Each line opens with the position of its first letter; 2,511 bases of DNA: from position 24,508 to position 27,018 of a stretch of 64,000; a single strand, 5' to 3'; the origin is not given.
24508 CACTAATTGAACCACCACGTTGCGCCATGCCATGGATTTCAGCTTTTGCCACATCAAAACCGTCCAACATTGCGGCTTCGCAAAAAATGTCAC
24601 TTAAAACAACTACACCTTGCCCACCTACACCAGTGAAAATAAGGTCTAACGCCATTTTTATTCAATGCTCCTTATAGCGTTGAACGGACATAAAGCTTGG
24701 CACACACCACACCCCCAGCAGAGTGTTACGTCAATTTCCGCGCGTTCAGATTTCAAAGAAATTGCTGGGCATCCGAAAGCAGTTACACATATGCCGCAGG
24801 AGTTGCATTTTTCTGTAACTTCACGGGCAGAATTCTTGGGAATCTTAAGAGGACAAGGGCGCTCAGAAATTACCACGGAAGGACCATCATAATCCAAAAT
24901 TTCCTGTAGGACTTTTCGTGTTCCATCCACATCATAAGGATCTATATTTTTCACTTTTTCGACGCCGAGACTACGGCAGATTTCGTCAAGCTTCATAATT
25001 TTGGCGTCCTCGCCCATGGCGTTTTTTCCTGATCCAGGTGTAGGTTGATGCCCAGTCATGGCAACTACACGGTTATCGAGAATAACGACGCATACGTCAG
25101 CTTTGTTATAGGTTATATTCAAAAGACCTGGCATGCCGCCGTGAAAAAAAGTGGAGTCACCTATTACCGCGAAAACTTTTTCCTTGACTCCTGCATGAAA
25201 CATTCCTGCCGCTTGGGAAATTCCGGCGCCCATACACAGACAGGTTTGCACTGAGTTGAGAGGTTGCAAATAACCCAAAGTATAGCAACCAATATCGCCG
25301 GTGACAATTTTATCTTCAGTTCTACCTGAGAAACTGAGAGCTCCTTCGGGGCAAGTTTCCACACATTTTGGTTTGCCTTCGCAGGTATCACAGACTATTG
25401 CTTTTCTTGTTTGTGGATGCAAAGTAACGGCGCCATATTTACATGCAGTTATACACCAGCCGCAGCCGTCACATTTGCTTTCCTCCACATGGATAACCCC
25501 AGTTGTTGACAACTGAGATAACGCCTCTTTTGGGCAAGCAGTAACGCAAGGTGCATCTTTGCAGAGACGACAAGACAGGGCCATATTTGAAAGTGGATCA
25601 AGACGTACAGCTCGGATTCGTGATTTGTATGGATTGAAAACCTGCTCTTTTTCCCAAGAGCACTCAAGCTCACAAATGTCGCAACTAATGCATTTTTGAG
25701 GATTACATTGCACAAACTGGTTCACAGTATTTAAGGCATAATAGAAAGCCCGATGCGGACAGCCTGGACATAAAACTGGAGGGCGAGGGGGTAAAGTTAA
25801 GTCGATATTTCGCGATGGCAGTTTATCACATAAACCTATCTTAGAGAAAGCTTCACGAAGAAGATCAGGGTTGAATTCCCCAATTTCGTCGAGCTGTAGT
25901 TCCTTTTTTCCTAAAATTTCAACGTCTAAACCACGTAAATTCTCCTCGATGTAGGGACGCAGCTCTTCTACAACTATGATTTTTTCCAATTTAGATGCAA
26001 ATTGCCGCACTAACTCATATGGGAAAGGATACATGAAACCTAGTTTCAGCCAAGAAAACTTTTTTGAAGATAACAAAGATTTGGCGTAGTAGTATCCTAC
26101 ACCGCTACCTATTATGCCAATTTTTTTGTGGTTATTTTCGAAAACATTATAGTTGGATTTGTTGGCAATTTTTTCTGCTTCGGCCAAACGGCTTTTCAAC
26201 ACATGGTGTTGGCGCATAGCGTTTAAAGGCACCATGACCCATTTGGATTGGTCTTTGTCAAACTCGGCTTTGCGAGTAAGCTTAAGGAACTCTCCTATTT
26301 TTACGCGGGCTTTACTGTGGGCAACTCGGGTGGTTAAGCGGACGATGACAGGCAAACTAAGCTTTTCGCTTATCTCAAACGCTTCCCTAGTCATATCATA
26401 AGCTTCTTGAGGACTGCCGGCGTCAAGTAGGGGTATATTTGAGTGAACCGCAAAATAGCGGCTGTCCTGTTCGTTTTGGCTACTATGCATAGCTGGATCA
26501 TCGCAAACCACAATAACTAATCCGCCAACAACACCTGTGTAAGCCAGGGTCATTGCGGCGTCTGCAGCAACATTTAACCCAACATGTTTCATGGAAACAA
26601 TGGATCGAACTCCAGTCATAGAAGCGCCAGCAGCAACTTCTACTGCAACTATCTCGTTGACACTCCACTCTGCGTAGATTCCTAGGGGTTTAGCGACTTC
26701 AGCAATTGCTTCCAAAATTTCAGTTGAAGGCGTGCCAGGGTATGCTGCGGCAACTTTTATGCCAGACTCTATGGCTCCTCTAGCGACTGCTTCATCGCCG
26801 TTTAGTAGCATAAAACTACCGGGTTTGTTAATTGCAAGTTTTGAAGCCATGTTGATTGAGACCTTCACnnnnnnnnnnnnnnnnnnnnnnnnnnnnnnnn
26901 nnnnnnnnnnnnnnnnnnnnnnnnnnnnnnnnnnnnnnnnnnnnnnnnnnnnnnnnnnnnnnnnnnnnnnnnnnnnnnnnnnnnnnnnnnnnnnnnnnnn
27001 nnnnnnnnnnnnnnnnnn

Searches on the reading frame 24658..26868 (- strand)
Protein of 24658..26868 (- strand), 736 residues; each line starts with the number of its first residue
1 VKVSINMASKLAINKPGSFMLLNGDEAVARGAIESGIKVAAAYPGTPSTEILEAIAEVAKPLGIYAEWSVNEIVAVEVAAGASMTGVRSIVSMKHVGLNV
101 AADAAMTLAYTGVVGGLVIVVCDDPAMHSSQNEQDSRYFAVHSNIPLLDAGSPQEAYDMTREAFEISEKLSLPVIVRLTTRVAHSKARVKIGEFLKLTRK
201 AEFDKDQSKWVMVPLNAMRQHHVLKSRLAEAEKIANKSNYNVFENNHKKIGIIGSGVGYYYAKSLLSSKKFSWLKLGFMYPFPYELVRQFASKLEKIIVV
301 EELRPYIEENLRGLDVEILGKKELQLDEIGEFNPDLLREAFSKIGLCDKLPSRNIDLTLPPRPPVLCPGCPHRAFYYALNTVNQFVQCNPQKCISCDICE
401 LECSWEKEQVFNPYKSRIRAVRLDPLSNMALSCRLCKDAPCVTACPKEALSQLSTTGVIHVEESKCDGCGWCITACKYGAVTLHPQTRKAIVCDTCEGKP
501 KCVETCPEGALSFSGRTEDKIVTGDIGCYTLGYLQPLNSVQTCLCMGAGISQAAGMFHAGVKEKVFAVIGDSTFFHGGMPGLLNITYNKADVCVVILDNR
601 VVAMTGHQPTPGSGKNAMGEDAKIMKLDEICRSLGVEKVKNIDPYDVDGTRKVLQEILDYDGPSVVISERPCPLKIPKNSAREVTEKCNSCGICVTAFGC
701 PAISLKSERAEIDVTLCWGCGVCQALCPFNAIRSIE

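Call 65: search_protein_families(library=pfam, proteins=[window:24658-26868:-], max_evalue=0.001)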
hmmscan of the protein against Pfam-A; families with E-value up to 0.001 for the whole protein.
window:24658-26868:- (736 aa): 12 families
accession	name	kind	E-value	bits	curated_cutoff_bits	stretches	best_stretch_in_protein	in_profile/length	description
PF02775.26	TPP_enzyme_C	-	1.1e-21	77.6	21.9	1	525-666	1-149/151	Thiamine pyrophosphate enzyme, C-terminal TPP binding domain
PF01855.24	POR_N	-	1.4e-19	71.2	27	1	31-195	2-171/231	Pyruvate flavodoxin/ferredoxin oxidoreductase, thiamine diP-bdg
PF00037.32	Fer4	-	1.6e-16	59.8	21.1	2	711-733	2-24/24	4Fe-4S binding domain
PF12838.12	Fer4_7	-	1.5e-12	48.2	27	3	687-731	1-52/52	4Fe-4S dicluster domain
PF12837.12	Fer4_6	-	2.1e-11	43.6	25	1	458-480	1-23/24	4Fe-4S binding domain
PF13247.11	Fer4_11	-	2.1e-09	37.9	26.2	1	431-514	8-98/100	4Fe-4S dicluster domain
PF25160.1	LdpA_Fe-S-bd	-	3.9e-09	36.6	27.6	2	439-483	7-45/49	LdpA Fe-S cluster-binding domain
PF13237.11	Fer4_10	-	4.7e-08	33.3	25.5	1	684-728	5-53/53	4Fe-4S dicluster domain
PF13187.11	Fer4_9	-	6.3e-08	33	27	0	433-480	2-51/52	4Fe-4S dicluster domain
PF14697.11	Fer4_21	-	7e-08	32.9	35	1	460-510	2-56/59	4Fe-4S dicluster domain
PF12797.12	Fer4_2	-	0.00023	21.4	24.5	0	458-478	2-22/22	4Fe-4S binding domain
PF12800.12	Fer4_4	-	0.00033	21.2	24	0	716-729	3-16/17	4Fe-4S binding domain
